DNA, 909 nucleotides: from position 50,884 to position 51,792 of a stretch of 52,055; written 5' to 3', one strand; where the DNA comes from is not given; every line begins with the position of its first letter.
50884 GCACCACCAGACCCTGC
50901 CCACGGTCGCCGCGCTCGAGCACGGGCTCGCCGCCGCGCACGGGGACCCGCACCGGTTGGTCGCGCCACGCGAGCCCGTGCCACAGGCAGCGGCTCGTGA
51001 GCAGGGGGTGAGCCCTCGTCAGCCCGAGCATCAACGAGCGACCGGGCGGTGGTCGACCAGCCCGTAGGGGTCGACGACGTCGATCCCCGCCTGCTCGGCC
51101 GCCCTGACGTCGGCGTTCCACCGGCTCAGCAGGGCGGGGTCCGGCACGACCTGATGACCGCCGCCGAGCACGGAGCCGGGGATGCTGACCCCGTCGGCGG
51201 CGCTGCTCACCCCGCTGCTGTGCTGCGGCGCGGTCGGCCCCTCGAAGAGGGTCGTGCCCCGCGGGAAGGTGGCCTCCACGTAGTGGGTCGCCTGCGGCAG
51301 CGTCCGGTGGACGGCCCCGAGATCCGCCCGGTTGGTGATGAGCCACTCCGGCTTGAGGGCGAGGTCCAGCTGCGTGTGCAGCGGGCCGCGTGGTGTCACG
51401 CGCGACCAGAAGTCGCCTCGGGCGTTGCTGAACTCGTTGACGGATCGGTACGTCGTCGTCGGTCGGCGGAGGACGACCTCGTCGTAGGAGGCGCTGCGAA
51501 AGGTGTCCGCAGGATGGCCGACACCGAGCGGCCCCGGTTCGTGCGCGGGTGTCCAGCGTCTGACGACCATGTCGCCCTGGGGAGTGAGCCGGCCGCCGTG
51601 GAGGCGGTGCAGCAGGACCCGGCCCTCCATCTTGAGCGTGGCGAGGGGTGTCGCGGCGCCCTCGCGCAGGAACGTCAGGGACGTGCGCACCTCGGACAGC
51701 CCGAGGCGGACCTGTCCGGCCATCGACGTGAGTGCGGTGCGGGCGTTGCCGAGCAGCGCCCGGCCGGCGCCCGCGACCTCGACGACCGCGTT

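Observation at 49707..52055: Translationally coupled toxin-like / immunity-like / SseB-family gene triplet at the window edge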

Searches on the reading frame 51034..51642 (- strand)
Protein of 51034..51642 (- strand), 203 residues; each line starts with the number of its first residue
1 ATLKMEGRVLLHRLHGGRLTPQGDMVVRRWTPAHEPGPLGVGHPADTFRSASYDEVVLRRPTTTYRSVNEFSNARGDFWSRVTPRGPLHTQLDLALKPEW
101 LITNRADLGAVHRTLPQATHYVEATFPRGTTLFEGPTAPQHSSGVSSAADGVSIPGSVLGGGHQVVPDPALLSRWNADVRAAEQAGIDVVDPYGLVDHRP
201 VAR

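Call 12: search_protein_families(library=pfam, proteins=[window:51034-51640:-], max_evalue=10)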
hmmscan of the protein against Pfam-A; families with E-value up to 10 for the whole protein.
window:51034-51640:- (202 aa): 0 families

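Call 36: search_solved_structures(query=A3, max_evalue=10, show_alignments=2)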
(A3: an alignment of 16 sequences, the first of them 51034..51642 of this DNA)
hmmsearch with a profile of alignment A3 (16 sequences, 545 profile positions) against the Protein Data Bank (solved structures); distinct sequences matched with E-value up to 10: 17.
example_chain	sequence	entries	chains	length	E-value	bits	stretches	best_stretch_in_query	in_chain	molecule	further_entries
5xu0_A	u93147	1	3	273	0.027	16.2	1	65-188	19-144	Membrane-fusion protein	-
9f5w_B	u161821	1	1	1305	0.035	15.9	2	24-195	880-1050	Structural maintenance of chromosomes protein 4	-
7upo_B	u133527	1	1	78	0.24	13.1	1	184-247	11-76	DHT03 protein B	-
1u61_A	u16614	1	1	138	0.24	13.1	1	347-420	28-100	hypothetical protein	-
6yw5_QQ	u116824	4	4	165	0.28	12.9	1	142-192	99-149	Mitochondrial 37S ribosomal protein S17 | uS17m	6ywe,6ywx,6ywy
8b6h_EG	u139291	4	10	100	0.29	12.8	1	28-116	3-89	COXTT28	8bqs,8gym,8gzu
6gv8_A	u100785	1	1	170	0.73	11.5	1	77-211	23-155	Hyperosmolarity resistance protein Emb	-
9ea9_C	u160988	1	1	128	0.74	11.5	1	468-524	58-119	Nanobody ciA-F12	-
7m1h_C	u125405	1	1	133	0.8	11.4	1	468-524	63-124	ciA-F12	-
3v0a_C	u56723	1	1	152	1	11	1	468-524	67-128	Llama antibody F12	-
1eq1_A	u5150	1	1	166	1.1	10.9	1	100-221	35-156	APOLIPOPHORIN-III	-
3u59_A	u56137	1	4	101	2.5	9.7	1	91-182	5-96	Tropomyosin beta chain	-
2d3e_A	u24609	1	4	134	3.2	9.4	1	102-186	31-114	General control protein GCN4 and Tropomyosin 1 alpha chain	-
2efr_A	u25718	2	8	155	3.3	9.3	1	99-187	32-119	General control protein GCN4 and Tropomyosin 1 alpha chain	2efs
8zb7_O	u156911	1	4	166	4.1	9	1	87-201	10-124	Tropomyosin alpha-1 chain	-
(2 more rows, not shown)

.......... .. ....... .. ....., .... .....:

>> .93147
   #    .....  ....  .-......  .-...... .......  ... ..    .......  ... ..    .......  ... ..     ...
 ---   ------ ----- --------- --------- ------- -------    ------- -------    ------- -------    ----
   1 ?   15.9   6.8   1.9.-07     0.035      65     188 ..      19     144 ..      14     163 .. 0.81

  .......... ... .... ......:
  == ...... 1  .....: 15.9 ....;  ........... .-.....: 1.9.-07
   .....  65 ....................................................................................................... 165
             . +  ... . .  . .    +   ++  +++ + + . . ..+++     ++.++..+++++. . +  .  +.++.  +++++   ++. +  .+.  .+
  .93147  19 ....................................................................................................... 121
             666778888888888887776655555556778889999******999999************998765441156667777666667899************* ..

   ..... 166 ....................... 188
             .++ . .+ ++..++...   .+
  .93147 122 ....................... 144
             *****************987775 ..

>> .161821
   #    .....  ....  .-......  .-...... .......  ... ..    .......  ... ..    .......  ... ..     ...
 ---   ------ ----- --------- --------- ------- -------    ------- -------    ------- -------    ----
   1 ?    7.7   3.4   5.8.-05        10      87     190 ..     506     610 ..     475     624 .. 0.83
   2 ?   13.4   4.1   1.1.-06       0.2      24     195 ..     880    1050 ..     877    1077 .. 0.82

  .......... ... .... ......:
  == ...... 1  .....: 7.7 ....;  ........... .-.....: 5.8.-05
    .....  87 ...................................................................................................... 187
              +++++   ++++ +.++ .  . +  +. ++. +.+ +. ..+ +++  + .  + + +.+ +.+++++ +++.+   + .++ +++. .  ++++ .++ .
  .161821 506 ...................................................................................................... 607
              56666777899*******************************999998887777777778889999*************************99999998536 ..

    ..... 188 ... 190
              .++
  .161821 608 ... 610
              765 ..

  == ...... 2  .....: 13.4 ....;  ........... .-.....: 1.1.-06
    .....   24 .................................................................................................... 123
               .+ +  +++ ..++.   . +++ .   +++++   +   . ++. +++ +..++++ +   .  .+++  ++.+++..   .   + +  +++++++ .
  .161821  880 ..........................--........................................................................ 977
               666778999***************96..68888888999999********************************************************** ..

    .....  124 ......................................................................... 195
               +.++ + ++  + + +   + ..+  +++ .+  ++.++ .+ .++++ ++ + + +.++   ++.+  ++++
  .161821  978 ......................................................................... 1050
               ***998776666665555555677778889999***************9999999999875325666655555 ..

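Call 41: predict_structure(alignment_id=A3)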
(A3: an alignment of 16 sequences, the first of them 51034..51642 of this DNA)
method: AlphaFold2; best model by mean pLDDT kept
length: 203 residues; sequences in the alignment: 16
mean_pLDDT: 72.6   pTM: 0.69
mean pLDDT of the five models: 72.6, 72.6, 71.2, 70.7, 68.9
residues with pLDDT >= 90: 38; 70-90: 85; 50-70: 59; < 50: 21
segments of 3 or more residues with pLDDT < 50: 97-102, 191-203
pLDDT, mean of each block of 10 residues (from residue 1): 70 81 92 84 75 92 83 79 75 54 52 60 89 83 57 56 85 85 69 42 36
secondary structure, 60 per line:
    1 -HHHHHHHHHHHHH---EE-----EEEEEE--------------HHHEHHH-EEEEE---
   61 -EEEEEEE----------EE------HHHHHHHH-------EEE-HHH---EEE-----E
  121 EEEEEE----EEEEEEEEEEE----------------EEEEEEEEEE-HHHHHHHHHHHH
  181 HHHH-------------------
elements in order: H2-14 E25-30 E53-57 E62-68 H87-94 E102-104 E112-114 E120-126 E131-141 E158-167 H169-184

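Call 67: fold_search(model_id=the predicted structure, library=pdb)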
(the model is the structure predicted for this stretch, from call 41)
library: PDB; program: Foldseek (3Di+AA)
matches with E <= 10: 122; with E <= 0.001: 0
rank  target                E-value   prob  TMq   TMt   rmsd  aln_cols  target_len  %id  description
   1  4zv4_D                6.2e-03  0.98  0.32  0.38   6.0       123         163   12  Structure of Tse6 in complex with EF-Tu (released 2015-11-11)
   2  4zv4_C                1.9e-02  0.97  0.35  0.42   5.2       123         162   15  Structure of Tse6 in complex with EF-Tu (released 2015-11-11)
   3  6b12_A                3.1e-02  0.99  0.34  0.55   5.4       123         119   11  Structure of Tne2 in complex with Tni2 (released 2017-12-20)
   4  8r15_A                1.1e-01  0.44  0.26  0.26  11.3       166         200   13  Crystal structure of Fusarium oxysporum NADase I (released 2024-07-03)
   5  4zv0_A                1.2e-01  0.80  0.32  0.45   6.9       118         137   11  Structure of Tse6 in complex with Tsi6 (released 2015-11-11)
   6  8pmr_C                2.9e-01  0.35  0.29  0.29   7.6       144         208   15  NADase from Aspergillus fumigatus with mutated calcium binding motif (D219A/E220A) (released 2023-11-15)
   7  8ou1_A                5.4e-01  0.09  0.20  0.26  15.7       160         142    8  Crystal structure of the SPOC domain of mouse SPOCD1 (released 2024-02-21)
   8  6xtd_A                6.9e-01  0.28  0.29  0.41   6.9       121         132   13  Rhs1-CT in complex with cognate immunity protein RhsI1 (released 2021-07-28)
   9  6ihw                  1.0e+00  0.01  0.08  0.06  15.4        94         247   12  Crystal structure of bacterial serine phosphatase bearing R161K mutation (released 2019-08-07)
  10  6iht_A                1.3e+00  0.01  0.09  0.08  15.1        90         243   11  Crystal structure of bacterial serine phosphatase bound with phosphorylated peptide (released 2019-08-07)
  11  7klc_A                1.4e+00  0.02  0.13  0.08  16.5       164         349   11  Crystal structure of M4H2K1 Fab bound to HIV-1 BG505 gp120 core and to 17b Fab (released 2021-07-07)
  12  6ihr                  1.4e+00  0.01  0.09  0.08  15.1        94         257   14  Crystal structure of bacterial serine phosphatase with His tag (released 2019-08-07)
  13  9l5s_Y                1.5e+00  0.01  0.10  0.03  20.1       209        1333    9  Cryo-EM structure of the thermophile spliceosome (state B*Q1) (released 2025-03-12)
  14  4pp0_B                1.7e+00  0.03  0.15  0.12  17.6       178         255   11  Structure of the PBP NocT-M117N in complex with pyronopaline (released 2014-10-22)
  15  7d58_M                1.9e+00  0.02  0.12  0.11  19.7       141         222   11  cryo-EM structure of human RNA polymerase III in elongating state (released 2021-02-17)
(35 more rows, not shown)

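Call 71: search_solved_structures(query=A6, max_evalue=10, show_alignments=3)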
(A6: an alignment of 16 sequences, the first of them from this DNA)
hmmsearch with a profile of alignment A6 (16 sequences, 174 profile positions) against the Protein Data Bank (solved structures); distinct sequences matched with E-value up to 10: 0.

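Call 72: search_protein_families(library=pfam, alignment_id=A6, max_evalue=10)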
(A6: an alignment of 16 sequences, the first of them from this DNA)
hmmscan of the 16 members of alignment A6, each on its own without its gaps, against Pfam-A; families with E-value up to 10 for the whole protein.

A. member 1, seq(203 aa): 0 families

B. families by the number of members that match (of 16 scanned): 2 families
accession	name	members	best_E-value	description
PF23820.1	DUF7190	1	0.067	Family of unknown function (DUF7190)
PF19586.5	DUF6093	1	0.21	Family of unknown function (DUF6093)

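Call 86: find_related_loci(query=A6, collection=metagenome_contigs, flank=5000)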
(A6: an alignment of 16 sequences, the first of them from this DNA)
Query A6 (203 aa) in metagenome_contigs; peptide patterns used: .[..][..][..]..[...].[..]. (x = any residue, [..] = any of these).
68 stretches matched a pattern; 52 encode a relative of the query (tblastn E <= 1e-3); 52 distinct loci.
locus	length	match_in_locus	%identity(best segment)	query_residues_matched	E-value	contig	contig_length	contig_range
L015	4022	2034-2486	46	16-177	3e-35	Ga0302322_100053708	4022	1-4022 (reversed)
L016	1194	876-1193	51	16-123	2e-27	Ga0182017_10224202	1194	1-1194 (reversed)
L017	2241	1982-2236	58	16-100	6e-25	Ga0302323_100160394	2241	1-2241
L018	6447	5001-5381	36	21-174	2e-21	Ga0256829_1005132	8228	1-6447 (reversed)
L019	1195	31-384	35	22-165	8e-21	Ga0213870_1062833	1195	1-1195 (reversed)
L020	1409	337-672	41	28-165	1e-20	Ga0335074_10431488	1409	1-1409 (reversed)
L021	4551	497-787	44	28-140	5e-20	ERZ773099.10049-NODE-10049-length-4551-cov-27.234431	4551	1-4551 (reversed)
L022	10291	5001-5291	44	28-140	9e-20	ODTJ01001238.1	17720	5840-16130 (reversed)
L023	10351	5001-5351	38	37-174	2e-19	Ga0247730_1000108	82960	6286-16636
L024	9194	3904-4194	44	28-140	1e-19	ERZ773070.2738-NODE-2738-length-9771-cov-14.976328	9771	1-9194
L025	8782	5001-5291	44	28-140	3e-19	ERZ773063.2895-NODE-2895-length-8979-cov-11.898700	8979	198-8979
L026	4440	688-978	43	28-140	2e-18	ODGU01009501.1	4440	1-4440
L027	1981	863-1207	37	29-165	5e-18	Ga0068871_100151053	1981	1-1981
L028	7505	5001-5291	38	30-141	3e-17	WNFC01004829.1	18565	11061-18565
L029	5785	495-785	42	28-140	2e-17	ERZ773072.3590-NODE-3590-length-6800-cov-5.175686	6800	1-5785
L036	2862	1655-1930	40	34-140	1e-15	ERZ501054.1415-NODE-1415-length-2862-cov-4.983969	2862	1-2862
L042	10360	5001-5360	34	7-140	9e-14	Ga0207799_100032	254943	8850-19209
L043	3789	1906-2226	32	29-165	3e-14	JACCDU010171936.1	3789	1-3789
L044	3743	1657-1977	32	29-165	4e-14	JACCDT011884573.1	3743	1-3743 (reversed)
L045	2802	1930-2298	31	33-174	5e-14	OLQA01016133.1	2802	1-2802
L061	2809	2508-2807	35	29-144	6e-10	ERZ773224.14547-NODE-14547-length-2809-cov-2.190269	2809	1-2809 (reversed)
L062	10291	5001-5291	28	46-165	9e-10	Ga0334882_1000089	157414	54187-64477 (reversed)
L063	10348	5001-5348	32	29-165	5e-12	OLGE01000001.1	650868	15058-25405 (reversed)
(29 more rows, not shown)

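Call 88: search_protein_families(library=pfam, proteins=[L024:406-4275:+, L042:1893-5441:+, L043:1-2262:+, L036:2-2011:+, L045:550-2298:+, L044:427-2013:+, L061:1215-2807:+, L062:3879-5363:+, L023:3897-5378:+, L063:4296-5381:+], max_evalue=0.001)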
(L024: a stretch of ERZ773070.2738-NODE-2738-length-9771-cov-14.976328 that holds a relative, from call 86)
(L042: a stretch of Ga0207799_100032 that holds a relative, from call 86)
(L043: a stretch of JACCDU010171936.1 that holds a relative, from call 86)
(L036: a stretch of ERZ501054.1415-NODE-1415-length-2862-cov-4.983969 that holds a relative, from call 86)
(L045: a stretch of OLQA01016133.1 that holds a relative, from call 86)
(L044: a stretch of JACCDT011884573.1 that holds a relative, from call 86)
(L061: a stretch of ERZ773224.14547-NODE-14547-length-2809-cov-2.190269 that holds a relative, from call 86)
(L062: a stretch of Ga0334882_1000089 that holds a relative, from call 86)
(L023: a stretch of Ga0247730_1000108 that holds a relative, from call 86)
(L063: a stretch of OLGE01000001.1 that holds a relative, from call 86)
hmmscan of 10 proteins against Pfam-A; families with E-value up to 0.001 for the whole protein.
L024:406-4275:+ (1290 aa): 2 families
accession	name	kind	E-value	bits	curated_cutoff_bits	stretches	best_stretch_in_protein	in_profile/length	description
PF05593.20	RHS_repeat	-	9.4e-63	208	22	6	487-523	1-37/38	RHS Repeat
PF25591.1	LRV_2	-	4.7e-09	36.5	27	1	7-57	3-52/61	Leucine Rich Repeat Variant domain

L042:1893-5441:+ (1183 aa): 2 families
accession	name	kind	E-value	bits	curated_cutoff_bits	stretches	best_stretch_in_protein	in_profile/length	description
PF05593.20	RHS_repeat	-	1.4e-128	417.8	22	15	135-171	1-37/38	RHS Repeat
PF25023.1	TEN_YD-shell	-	3.4e-08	32.5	50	1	127-290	622-782/909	Teneurin YD-shell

L043:1-2262:+ (754 aa): 1 family
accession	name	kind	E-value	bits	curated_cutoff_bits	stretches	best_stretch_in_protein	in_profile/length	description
PF13332.12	Fil_haemagg_2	-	1.4e-36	126.6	22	1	5-162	13-169/170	Hemagglutinin repeat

L036:2-2011:+ (670 aa): 2 families
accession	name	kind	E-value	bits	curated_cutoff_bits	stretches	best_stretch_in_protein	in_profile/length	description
PF05593.20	RHS_repeat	-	7.2e-41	138.3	22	6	7-43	1-37/38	RHS Repeat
PF03527.20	RHS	-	2.5e-09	37.3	27.9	1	429-457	5-33/38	RHS protein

L045:550-2298:+ (583 aa): 1 family
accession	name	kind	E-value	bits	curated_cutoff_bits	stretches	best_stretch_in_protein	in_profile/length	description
PF05593.20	RHS_repeat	-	2e-11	44.4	22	0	215-242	1-27/38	RHS Repeat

L044:427-2013:+ (529 aa): 0 families

L061:1215-2807:+ (531 aa): 0 families

L062:3879-5363:+ (495 aa): 1 family
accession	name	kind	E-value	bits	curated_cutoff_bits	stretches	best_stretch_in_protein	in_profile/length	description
PF18798.6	LPD3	-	0.00044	20.9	27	1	125-251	2-114/114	Large polyvalent protein-associated domain 3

L023:3897-5378:+ (494 aa): 1 family
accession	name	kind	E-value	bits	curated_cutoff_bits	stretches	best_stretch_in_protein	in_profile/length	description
PF21725.3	T7SS_signal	-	6.3e-08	33.2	27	1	19-192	71-237/241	Putative T7SS secretion signal domain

L063:4296-5381:+ (362 aa): 0 families
